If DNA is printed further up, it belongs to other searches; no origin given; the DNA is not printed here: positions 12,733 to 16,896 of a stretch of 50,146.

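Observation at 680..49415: About ten different heptanucleotide tandem arrays, usually paired with an inverted array, occupy the intergenic spacers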

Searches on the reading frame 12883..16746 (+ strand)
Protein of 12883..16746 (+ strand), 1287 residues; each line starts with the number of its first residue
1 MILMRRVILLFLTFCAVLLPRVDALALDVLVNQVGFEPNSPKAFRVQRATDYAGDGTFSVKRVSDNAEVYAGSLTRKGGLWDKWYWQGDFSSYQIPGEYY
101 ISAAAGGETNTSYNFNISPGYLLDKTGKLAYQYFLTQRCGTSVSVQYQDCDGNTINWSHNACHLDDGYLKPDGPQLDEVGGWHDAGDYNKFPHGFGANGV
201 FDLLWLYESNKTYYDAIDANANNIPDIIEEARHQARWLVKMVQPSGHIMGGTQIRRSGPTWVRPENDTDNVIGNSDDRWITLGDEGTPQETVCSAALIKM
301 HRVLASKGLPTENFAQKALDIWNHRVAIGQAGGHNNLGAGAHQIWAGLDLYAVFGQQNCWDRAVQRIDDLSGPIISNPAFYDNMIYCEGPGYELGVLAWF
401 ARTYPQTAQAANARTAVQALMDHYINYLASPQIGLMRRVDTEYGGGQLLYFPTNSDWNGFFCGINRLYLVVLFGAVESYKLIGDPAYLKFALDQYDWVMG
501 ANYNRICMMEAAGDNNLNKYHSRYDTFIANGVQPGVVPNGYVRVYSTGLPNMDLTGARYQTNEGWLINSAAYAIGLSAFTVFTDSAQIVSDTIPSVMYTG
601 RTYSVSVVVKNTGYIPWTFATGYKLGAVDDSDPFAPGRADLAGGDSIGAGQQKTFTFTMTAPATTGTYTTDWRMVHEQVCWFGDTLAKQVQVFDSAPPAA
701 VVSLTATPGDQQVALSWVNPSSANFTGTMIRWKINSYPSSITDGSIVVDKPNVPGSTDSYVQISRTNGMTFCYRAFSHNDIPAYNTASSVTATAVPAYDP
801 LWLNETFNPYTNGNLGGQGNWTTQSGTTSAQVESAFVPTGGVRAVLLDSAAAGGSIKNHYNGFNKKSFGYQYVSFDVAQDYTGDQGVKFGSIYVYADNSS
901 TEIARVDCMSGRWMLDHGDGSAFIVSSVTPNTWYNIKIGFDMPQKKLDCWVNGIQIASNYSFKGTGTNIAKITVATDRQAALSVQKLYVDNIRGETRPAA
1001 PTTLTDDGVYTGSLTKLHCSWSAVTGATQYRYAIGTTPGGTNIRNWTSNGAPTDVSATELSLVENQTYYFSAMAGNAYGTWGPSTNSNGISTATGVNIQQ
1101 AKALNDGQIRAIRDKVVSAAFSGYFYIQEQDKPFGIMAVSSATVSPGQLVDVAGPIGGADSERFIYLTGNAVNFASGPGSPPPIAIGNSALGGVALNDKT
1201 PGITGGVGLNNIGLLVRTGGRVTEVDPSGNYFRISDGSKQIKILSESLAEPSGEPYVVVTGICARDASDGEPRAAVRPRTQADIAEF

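Call 44: search_protein_families(library=pfam, proteins=[window:12883-16746:+], max_evalue=0.01)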
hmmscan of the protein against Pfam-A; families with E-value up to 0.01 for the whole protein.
window:12883-16746:+ (1287 aa): 3 families
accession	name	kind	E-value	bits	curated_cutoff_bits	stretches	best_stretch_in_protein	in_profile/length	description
PF00759.25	Glyco_hydro_9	-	2.3e-30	106.7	27.7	1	129-524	7-389/444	Glycosyl hydrolase family 9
PF02927.20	CelD_N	-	6.1e-12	46.6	24.6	1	28-105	5-83/86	Cellulase N-terminal ig-like domain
PF16158.11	N_BRCA1_IG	-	4.3e-09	37.3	28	1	597-692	8-108/108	Ig-like domain from next to BRCA1 gene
